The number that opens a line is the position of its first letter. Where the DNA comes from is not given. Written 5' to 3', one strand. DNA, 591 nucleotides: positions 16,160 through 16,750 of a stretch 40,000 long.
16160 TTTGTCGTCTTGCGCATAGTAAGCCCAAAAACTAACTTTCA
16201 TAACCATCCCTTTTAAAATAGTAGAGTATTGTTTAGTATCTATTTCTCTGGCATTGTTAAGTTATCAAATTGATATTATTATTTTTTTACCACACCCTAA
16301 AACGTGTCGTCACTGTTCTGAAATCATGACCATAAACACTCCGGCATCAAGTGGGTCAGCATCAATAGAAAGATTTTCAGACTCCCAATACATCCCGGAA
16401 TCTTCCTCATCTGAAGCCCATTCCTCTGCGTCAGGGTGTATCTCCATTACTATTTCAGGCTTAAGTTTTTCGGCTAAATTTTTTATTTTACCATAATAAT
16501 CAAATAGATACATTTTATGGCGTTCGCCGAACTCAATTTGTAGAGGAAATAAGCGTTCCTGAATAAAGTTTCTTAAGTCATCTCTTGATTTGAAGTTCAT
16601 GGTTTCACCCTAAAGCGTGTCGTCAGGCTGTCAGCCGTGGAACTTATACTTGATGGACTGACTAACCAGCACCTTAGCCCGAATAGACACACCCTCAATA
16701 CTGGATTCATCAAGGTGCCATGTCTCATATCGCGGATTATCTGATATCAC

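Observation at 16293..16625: Acidic 96-aa gene inserted between cI and rexA, bracketed by 20-bp direct repeats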

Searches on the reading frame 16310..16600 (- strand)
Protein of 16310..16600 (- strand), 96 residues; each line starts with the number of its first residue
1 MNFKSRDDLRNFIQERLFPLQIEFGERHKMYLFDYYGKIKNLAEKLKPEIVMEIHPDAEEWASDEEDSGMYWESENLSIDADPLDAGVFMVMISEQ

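Call 3: search_protein_families(library=pfam, proteins=[window:16310-16600:-], max_evalue=0.1)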
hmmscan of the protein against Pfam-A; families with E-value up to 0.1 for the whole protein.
window:16310-16600:- (96 aa): 1 family
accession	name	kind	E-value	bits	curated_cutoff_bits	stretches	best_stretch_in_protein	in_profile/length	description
PF02129.25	Peptidase_S15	-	0.099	12.7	23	1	41-91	176-228/262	X-Pro dipeptidyl-peptidase (S15 family)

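Call 4: search_protein_families(library=phrogs, proteins=[window:16310-16600:-], max_evalue=0.1)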
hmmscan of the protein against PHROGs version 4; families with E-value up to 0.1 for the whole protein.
window:16310-16600:- (96 aa): 1 family
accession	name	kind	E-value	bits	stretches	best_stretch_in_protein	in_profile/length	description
phrog_24994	-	unknown function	0.03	15.7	1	42-91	65-114/123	-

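Call 8: find_encoding_contigs(protein=window:16310-16600:-, flank=10000, max_places=10)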
Protein window:16310-16600:- (96 aa): 1 contig read that carries it; 1 place shown.
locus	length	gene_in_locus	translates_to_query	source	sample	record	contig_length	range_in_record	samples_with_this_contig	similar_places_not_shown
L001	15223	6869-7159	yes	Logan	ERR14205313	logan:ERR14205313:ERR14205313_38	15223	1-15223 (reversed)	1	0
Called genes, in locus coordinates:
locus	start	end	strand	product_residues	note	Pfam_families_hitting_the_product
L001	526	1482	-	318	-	-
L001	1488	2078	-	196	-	-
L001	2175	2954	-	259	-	PF03589:Antiterm, PF00684:DnaJ_CXXCXGXG (faint), PF03589:Antiterm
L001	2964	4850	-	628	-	PF13155:Toprim_2, PF13362:Toprim_3 (faint), PF03796:DnaB_C (faint), PF13481:AAA_25 (weak)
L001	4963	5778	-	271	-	-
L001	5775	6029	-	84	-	PF01381:HTH_3 (weak), PF14549:P22_Cro (weak), PF15943:YdaS_toxin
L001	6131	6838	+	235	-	PF12844:HTH_19 (weak), PF13560:HTH_31, PF01381:HTH_3, PF00717:Peptidase_S24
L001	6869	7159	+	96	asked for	-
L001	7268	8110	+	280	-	PF15969:RexA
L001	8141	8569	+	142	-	PF15968:RexB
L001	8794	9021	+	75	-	-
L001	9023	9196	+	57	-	-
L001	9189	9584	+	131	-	-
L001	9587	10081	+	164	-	-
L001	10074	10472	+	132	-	-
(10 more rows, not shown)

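Call 9: find_homologous_proteins(query=window:16313-16600:-, max_evalue=0.01)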
Query window:16313-16600:- (96 aa): 2 proteins with E <= 0.01 among 3 candidates.
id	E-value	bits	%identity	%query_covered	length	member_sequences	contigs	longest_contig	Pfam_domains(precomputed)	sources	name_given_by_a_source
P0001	5.0e-58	211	100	100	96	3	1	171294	-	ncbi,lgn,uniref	ncbi:hypothetical protein [Morganella psychrotolerans]|uniref:hypothetical protein n=1 Tax=Morganell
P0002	4.7e-28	115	77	74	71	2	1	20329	-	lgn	-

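Call 10: find_encoding_contigs(protein=P0002, flank=10000, max_places=10)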
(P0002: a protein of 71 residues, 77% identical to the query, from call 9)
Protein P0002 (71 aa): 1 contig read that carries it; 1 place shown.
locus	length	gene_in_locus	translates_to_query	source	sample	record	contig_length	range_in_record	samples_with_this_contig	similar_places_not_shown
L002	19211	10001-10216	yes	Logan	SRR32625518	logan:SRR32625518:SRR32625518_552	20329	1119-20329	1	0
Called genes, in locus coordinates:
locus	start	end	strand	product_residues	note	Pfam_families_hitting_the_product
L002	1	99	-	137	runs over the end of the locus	PF16931:Phage_holin_8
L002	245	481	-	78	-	-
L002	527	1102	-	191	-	PF05063:MT-A70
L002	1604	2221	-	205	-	-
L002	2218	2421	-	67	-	-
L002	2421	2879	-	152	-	-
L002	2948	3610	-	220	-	PF00149:Metallophos, PF12850:Metallophos_2 (faint)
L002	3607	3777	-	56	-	-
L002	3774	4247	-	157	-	PF05772:NinB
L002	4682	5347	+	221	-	PF05168:HEPN (weak), PF13643:DUF4145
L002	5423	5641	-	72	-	-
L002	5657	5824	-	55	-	-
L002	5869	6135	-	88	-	-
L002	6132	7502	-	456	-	PF00772:DnaB, PF03796:DnaB_C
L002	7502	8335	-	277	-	PF04492:Phage_rep_O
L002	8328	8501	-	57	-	-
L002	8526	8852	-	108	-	-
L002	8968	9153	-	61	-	PF09048:Cro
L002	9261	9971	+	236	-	PF01381:HTH_3, PF00717:Peptidase_S24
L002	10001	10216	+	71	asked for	-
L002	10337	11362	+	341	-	PF13310:Virulence_RhuM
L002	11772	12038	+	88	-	-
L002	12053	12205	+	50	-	-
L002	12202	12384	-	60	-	-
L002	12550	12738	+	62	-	-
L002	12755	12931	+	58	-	-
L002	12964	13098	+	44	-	-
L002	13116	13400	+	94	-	-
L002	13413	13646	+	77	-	-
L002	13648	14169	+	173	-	PF27050:Phage_P22_Y8K6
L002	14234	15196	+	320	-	-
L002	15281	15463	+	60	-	PF06301:Lambda_Kil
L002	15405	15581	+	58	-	-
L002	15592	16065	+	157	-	PF08241:Methyltransf_11 (faint)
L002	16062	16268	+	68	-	-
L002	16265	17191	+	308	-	PF03837:RecT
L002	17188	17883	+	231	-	PF09588:YqaJ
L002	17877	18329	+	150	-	PF00436:SSB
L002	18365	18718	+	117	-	-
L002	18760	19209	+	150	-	?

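Call 16: search_dna_similar(query=window:16313-16600:-, collection=phages, mode=protein, max_evalue=1)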
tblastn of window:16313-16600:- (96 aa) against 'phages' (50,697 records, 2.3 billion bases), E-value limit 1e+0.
No match.

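Call 19: search_protein_representatives(protein=window:16313-16600:-)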
Query: 96 residues. Proteins with E-value up to 0.001 (for the whole library): 7; up to 1e-10: 5; up to 1e-30: 0. The best 7 are listed.
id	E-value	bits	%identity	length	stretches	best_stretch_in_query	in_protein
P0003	1.1e-28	115.4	58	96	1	1-95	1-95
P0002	1.5e-28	114.9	77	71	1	1-71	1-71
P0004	3.1e-18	81.9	49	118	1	1-95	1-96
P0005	1.4e-17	79.8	48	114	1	1-95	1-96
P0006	3.9e-15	72.0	42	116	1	3-93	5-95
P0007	8.5e-06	42.0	30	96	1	7-93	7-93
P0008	7.7e-05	39.0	31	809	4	18-52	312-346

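Call 22: find_encoding_contigs(protein=P0003, flank=6000, max_places=6)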
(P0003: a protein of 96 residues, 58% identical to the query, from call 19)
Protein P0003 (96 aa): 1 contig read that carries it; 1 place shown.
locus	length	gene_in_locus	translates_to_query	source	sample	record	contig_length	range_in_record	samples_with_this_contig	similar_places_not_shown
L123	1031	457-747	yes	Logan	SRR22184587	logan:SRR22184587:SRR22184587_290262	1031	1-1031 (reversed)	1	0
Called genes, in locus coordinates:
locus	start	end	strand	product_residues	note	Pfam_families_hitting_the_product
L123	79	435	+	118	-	PF11225:DUF3024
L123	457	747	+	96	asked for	-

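Call 24: find_encoding_contigs(protein=P0004, flank=6000, max_places=4)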
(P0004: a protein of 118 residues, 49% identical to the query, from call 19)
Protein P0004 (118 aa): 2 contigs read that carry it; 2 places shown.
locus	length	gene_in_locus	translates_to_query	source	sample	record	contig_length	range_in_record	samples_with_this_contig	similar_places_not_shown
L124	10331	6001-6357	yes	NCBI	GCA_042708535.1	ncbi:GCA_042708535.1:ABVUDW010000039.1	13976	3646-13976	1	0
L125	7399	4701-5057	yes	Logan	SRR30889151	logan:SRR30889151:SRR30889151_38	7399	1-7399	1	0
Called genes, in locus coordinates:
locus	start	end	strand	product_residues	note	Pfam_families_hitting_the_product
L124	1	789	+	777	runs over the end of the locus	PF05954:Phage_GPD, PF04717:Phage_base_V, PF13296:T6SS_Vgr, PF10106:DUF2345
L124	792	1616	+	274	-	PF13503:DUF4123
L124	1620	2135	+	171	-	-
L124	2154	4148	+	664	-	PF09994:T6SS_Tle1-like_cat (faint)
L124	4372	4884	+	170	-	PF10754:DUF2569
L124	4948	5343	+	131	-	-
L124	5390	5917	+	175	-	-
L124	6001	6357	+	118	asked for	-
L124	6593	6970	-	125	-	PF02517:Rce1-like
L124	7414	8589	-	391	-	-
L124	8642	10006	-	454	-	PF06812:ImpA_N, PF12486:VasL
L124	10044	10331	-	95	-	PF04965:GPW_gp25 (weak)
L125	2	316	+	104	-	?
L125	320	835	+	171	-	-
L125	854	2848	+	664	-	PF09994:T6SS_Tle1-like_cat (faint)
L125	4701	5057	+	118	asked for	-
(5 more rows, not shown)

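Call 25: find_encoding_contigs(protein=P0005, flank=6000, max_places=4)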
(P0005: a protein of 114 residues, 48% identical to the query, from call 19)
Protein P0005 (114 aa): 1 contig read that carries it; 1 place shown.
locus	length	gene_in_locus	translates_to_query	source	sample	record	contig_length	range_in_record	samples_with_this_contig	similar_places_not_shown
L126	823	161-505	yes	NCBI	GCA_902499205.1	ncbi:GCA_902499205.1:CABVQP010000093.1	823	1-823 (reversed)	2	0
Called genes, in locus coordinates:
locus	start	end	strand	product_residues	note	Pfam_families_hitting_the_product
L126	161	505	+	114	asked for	-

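Call 26: find_encoding_contigs(protein=P0006, flank=6000, max_places=4)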
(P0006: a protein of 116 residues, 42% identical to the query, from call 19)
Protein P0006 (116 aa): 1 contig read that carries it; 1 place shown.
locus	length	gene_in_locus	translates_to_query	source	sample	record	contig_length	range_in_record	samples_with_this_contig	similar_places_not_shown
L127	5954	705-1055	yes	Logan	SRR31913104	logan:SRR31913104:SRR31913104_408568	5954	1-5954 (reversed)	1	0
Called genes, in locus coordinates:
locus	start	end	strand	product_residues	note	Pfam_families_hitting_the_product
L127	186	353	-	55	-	-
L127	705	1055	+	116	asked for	-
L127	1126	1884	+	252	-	-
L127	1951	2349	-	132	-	PF05656:DUF805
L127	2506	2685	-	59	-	-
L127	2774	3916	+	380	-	PF00561:Abhydrolase_1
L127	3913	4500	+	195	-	PF07021:MetW, PF13489:Methyltransf_23, PF13847:Methyltransf_31, PF08241:Methyltransf_11, PF08242:Methyltransf_12 (weak), PF13649:Methyltransf_25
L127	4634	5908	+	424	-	PF03092:BT1 (weak), PF07690:MFS_1, PF13000:Acatn, PF07690:MFS_1 (weak)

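Call 27: find_encoding_contigs(protein=P0007, flank=6000, max_places=4)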
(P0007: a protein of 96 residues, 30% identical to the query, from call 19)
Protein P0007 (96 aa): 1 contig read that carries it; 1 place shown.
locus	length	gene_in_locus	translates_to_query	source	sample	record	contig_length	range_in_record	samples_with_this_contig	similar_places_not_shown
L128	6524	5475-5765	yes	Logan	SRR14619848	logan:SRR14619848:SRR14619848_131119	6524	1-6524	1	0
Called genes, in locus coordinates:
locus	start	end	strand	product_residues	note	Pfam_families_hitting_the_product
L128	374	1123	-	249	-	PF12796:Ank_2, PF13637:Ank_4 (faint), PF13857:Ank_5 (faint), PF12796:Ank_2, PF00023:Ank (weak), PF13606:Ank_3 (weak)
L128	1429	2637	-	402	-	PF01266:DAO (faint), PF03486:HI0933_like (faint), PF07992:Pyr_redox_2, PF13454:NAD_binding_9 (faint), PF13738:Pyr_redox_3 (faint), PF00070:Pyr_redox (weak)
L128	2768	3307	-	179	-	PF02082:Rrf2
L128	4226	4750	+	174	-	PF00210:Ferritin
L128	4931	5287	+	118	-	PF04237:YjbR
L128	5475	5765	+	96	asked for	-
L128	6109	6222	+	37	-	-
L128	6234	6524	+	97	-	?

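Call 28: search_protein_families(library=pfam, alignment_id=A1, max_evalue=1)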
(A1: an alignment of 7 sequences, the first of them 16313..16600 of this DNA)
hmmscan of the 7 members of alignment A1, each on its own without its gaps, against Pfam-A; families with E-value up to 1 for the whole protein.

A. member 1, window:16313-16600:- (96 aa): 1 family
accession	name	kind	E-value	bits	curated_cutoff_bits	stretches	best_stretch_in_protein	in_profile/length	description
PF02129.25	Peptidase_S15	-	0.099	12.7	23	1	41-91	176-228/262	X-Pro dipeptidyl-peptidase (S15 family)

B. families by the number of members that match (of 7 scanned): 2 families
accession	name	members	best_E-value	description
PF02129.25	Peptidase_S15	1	0.099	X-Pro dipeptidyl-peptidase (S15 family)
PF22146.1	LicP_NPro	1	0.13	LicP N-terminal prodomain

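Call 35: predict_structure(alignment_id=A1)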
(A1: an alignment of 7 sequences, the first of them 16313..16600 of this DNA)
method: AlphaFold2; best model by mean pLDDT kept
length: 96 residues; sequences in the alignment: 7
mean_pLDDT: 92.2   pTM: 0.83
mean pLDDT of the five models: 92.2, 89.1, 86.6, 86.2, 84.7
residues with pLDDT >= 90: 75; 70-90: 20; 50-70: 1; < 50: 0
segments of 3 or more residues with pLDDT < 50: none
pLDDT, mean of each block of 10 residues (from residue 1): 89 94 92 96 96 87 88 94 94 93
secondary structure, 60 per line:
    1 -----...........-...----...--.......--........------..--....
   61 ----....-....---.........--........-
elements in order: H6-16 E25-27 E30-36 H39-46 H57-60 H65-68 E70-73 E77-85 E88-95

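Call 39: fold_search(model_id=the predicted structure, library=pdb)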
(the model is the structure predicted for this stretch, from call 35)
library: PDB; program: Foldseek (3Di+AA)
matches with E <= 10: 923; with E <= 0.001: 0
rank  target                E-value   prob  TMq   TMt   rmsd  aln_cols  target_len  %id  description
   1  2nn5                  2.7e-02  0.57  0.35  0.21   9.2       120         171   13  Structure of Conserved Protein of Unknown Function EF2215 from Enterococcus faecalis (released 2006-11-21)
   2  2ehb_D                1.1e-01  0.33  0.26  0.21  12.9        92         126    9  The structure of the C-terminal domain of the protein kinase AtSOS2 bound to the calcium sensor AtSOS3 (released 2007-09-25)
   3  6mrs                  1.4e-01  0.89  0.46  0.55   8.4        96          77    9  De novo designed protein Peak6 (released 2019-06-12)
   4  9m86_A                1.8e-01  0.20  0.29  0.25  12.5        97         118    6  Crystal structure of SpMETTL16 kinase associated 1 domain in complex with U6 snRNA internal stem loop (released 2025-08-06)
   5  6pny                  2.2e-01  0.54  0.39  0.33   5.0        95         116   10  X-ray Structure of Flpp3 (released 2020-02-26)
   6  2zfd_B                2.2e-01  0.44  0.38  0.33   9.7        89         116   11  The crystal structure of plant specific calcium binding protein AtCBL2 in complex with the regulatory domain of AtCIPK (released 2008-02-19)
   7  9u48_A                2.9e-01  0.16  0.28  0.11  11.8        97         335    5  Cryo-EM structure of spMETTL16 in complex with U6 snRNA and SAM (released 2025-08-06)
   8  9u47_A                2.9e-01  0.14  0.24  0.10  12.5        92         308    6  Cryo-EM structure of spMETTL16 in complex with U6 snRNA_delta17 (released 2025-08-06)
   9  5l8i_B                3.5e-01  0.04  0.17  0.15  14.8       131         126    5  crystal structure of human FABP6 apo-protein (released 2016-08-24)
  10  9dd2                  3.7e-01  0.72  0.46  0.20   4.3       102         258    7  Crystal Structure of Designed allosteric facilitated dissociation switch AS5 (released 2025-08-20)
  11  9dcz_B                3.7e-01  0.63  0.45  0.37   4.3       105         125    8  Designed allosteric facilitated dissociation switch AS1 in complex state TH with methylated lysines, crystal #1 (released 2025-08-20)
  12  6rn1_B                3.7e-01  0.33  0.39  0.14   8.9       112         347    7  Structure of N-terminal truncated Plasmodium falciparum IMP-nucleotidase (released 2020-07-15)
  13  6xu9                  3.9e-01  0.05  0.20  0.15  13.7       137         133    4  Human myelin protein P2 mutant K3N (released 2020-04-08)
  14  9dcz_D                4.2e-01  0.44  0.40  0.32   5.3       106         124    7  Designed allosteric facilitated dissociation switch AS1 in complex state TH with methylated lysines, crystal #1 (released 2025-08-20)
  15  5iri_A                4.2e-01  0.33  0.39  0.37   4.9        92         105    9  Structure of the mouse SAD-B AIS-KA1 fragment (released 2016-06-15)
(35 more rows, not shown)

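Call 40: search_protein_families(library=pfam, proteins=[L123:79-435:+, L124:4948-5343:+, L124:5390-5917:+, L127:1126-1884:+, L128:4931-5287:+], max_evalue=0.01)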
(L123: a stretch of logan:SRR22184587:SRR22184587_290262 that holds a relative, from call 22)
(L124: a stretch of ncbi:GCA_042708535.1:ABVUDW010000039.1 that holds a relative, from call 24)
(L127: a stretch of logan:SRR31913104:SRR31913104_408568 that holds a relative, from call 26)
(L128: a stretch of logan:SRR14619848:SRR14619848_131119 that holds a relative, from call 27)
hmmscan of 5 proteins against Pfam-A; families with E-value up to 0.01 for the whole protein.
L123:79-435:+ (118 aa): 1 family
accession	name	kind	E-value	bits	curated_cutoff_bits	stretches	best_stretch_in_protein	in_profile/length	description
PF11225.14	DUF3024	-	1.2e-14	54.9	24.9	1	16-118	8-112/112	Domain of unknown function (DUF3024)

L124:4948-5343:+ (131 aa): 0 families

L124:5390-5917:+ (175 aa): 0 families

L127:1126-1884:+ (252 aa): 0 families

L128:4931-5287:+ (118 aa): 1 family
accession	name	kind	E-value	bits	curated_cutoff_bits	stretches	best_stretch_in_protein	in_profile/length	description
PF04237.18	YjbR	-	1.2e-22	80.7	30.1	1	14-116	4-88/88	YjbR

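Call 53: fold_search(model_id=the predicted structure, library=viral)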
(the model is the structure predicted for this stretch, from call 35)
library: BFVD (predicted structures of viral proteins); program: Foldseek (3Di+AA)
matches with E <= 10: 833; with E <= 0.001: 0
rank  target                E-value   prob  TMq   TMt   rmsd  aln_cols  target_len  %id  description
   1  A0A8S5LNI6            7.8e-03  0.99  0.48  0.51   4.3        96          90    8  Uncharacterized protein [Siphoviridae sp. ctsf32]
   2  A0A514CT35            8.4e-03  1.00  0.59  0.52   5.7       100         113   13  Uncharacterized protein [Achromobacter phage Motura]
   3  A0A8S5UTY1            1.9e-02  0.89  0.38  0.37   6.1       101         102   10  Uncharacterized protein [Myoviridae sp. ctYA416]
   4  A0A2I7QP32            2.0e-02  0.92  0.45  0.43   8.9       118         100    8  (no name in the UniProt tables at hand)
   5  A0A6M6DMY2            2.1e-02  0.57  0.30  0.24   7.4       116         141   12  (no name in the UniProt tables at hand)
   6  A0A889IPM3            2.5e-02  0.99  0.53  0.44   5.0        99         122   11  (no name in the UniProt tables at hand)
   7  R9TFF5                2.9e-02  0.99  0.56  0.48   5.3       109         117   13  Uncharacterized protein [Vibrio phage nt-1]
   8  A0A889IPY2            3.3e-02  0.92  0.45  0.40   4.8       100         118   12  (no name in the UniProt tables at hand)
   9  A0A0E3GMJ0            3.9e-02  0.92  0.47  0.45   3.9        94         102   14  Uncharacterized protein [Enterobacteria phage JenP1]
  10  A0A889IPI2            5.4e-02  0.77  0.42  0.24   6.2       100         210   10  (no name in the UniProt tables at hand)
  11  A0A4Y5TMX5            8.8e-02  0.87  0.41  0.50   4.6        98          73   10  (no name in the UniProt tables at hand)
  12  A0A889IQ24            1.1e-01  0.44  0.40  0.34  10.2       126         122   11  (no name in the UniProt tables at hand)
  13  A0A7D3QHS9            1.1e-01  0.44  0.36  0.25   7.1       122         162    9  (no name in the UniProt tables at hand)
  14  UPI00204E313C         1.1e-01  0.38  0.35  0.08  11.9       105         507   10  (no name look-up for this kind of identifier)
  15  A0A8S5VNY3            1.1e-01  0.23  0.28  0.22  11.3       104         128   13  (no name in the UniProt tables at hand)
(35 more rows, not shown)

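Call 69: search_protein_families(library=padloc, proteins=[window:16313-16600:-], max_evalue=0.001)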
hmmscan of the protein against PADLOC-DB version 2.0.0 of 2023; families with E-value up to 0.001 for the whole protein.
window:16313-16600:- (96 aa): 0 families

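Call 70: search_protein_families(library=ncbifam, proteins=[window:16313-16600:-, P0004, P0006, P0007], max_evalue=0.01)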
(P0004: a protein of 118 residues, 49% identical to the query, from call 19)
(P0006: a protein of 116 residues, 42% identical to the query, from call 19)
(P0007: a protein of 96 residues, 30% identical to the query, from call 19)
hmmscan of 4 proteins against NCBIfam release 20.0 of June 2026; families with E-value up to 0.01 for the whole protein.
window:16313-16600:- (96 aa): 0 families

P0004 (118 aa): 0 families

P0006 (116 aa): 0 families

P0007 (96 aa): 0 families
